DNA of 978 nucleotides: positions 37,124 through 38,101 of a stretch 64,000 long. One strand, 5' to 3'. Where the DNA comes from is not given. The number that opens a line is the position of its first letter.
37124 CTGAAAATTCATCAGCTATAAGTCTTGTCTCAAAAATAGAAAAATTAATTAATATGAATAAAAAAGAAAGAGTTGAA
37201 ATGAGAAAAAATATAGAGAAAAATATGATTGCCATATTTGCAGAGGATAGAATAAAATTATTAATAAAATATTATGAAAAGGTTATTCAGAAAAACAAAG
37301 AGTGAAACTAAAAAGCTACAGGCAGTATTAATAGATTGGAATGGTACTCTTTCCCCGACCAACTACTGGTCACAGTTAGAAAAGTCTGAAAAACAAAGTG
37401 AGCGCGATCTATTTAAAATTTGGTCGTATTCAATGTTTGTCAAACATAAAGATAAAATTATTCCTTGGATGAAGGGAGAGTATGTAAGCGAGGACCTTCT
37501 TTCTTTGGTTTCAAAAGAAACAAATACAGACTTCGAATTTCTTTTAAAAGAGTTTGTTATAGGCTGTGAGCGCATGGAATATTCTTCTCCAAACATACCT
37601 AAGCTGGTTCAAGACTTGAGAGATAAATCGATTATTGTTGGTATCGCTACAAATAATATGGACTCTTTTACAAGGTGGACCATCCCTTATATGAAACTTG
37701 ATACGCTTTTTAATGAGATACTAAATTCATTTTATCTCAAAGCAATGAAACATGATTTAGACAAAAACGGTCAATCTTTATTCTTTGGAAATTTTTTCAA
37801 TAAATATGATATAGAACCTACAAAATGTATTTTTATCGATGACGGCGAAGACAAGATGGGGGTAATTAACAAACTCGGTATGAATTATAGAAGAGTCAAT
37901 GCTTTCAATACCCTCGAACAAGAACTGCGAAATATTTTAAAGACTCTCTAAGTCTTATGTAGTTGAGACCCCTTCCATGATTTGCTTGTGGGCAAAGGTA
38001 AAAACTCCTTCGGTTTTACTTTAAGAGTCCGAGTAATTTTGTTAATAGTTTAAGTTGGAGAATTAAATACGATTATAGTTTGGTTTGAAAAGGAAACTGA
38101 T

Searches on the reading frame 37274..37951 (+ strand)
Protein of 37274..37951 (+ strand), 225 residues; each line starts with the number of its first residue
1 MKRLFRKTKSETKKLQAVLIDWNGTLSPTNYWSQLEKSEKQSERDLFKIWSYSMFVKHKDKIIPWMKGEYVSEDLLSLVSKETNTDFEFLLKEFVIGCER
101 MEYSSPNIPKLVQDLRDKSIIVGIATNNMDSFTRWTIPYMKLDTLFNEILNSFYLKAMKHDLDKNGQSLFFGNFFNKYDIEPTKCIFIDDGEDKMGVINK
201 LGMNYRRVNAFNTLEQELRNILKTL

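Call 4: search_protein_families(library=pfam, proteins=[window:37274-37951:+], max_evalue=0.1)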
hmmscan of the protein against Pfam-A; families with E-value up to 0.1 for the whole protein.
window:37274-37951:+ (225 aa): 3 families
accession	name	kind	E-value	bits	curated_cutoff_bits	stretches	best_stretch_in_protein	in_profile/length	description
PF00702.32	Hydrolase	-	2.8e-06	28.3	26.4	1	16-193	2-182/191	haloacid dehalogenase-like hydrolase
PF13419.12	HAD_2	-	0.00031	21.3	23.8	1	85-192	60-162/178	Haloacid dehalogenase-like hydrolase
PF20777.4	KH_SLS1_2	-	0.0084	16.9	27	1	62-89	11-32/63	SLS1 protein second KH domain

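Call 12: search_protein_families(library=ncbifam, proteins=[window:37274-37951:+], max_evalue=0.1)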
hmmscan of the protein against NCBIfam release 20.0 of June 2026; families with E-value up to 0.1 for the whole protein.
window:37274-37951:+ (225 aa): 9 families
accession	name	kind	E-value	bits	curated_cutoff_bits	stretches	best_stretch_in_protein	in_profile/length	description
TIGR02247.1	HAD-1A3-hyp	subfamily_domain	1e-09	38.5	125.4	1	15-223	2-210/211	epoxide hydrolase N-terminal domain-like phosphatase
TIGR01993.1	Pyr-5-nucltdase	equivalog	5.5e-06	26.3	142.9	1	99-205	81-180/183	pyrimidine 5'-nucleotidase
TIGR01990.1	bPGM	equivalog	0.00022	21.3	189.4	1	70-203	61-181/187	beta-phosphoglucomutase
TIGR01509.1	HAD-SF-IA-v3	subfamily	0.0004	20.6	29.4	1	175-205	121-151/154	HAD-IA family hydrolase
TIGR01681.1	HAD-SF-IIIC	subfamily_domain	0.00075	20.3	35.75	1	105-196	34-126/132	HAD-IIIC family phosphatase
TIGR02252.1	DREG-2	subfamily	0.0045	16.8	155.2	1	106-191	108-186/203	HAD hydrolase, REG-2-like, family IA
NF009695.0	PRK13222.1-2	equivalog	0.0049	16.4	225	1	105-193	96-178/226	phosphoglycolate phosphatase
TIGR01685.1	MDP-1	equivalog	0.0093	16.1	53.75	1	106-212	48-160/174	magnesium-dependent phosphatase-1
TIGR02253.1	CTE7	subfamily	0.041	13.7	169.75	1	51-194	39-179/221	TIGR02253 family HAD-type hydrolase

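Call 14: search_protein_families(library=padloc, proteins=[window:37274-37951:+], max_evalue=0.01)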
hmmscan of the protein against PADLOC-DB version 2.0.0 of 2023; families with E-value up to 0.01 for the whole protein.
window:37274-37951:+ (225 aa): 0 families

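Call 77: search_protein_families(library=phrogs, proteins=[window:37274-37951:+], max_evalue=0.001)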
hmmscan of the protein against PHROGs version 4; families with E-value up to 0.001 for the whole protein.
window:37274-37951:+ (225 aa): 0 families
